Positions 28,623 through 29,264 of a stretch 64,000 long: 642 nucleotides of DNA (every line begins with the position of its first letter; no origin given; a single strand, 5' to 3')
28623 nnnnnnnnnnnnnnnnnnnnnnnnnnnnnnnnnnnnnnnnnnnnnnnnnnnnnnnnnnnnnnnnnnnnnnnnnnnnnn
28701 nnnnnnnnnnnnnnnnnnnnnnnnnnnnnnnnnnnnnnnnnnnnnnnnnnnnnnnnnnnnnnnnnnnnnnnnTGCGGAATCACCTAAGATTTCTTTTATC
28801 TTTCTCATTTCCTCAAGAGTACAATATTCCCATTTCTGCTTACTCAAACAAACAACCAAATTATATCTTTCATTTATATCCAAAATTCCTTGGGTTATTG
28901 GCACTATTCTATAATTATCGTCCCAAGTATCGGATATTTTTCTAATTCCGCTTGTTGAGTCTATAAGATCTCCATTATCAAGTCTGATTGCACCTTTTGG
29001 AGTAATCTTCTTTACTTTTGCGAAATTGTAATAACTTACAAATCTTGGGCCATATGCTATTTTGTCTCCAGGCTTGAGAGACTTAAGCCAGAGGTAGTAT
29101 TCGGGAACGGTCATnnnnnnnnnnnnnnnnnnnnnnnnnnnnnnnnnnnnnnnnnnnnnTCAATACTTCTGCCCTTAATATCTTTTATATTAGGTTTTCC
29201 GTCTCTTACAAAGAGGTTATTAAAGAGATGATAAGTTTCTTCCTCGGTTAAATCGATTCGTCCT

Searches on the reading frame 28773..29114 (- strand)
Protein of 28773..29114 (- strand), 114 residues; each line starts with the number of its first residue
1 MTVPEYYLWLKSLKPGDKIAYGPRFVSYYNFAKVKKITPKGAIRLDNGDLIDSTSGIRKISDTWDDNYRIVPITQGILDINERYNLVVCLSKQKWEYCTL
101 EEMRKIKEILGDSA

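Call 30: search_protein_families(library=pfam, proteins=[window:28773-29114:-], max_evalue=0.01)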
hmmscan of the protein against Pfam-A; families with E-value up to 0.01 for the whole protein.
window:28773-29114:- (114 aa): 0 families

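Call 86: search_protein_families(library=phrogs, proteins=[window:28773-29114:-], max_evalue=0.01)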
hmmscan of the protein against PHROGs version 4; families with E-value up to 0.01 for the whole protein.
window:28773-29114:- (114 aa): 1 family
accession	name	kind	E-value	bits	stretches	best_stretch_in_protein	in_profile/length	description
phrog_9662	-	unknown function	2.7e-17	64.5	1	5-112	5-114/118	-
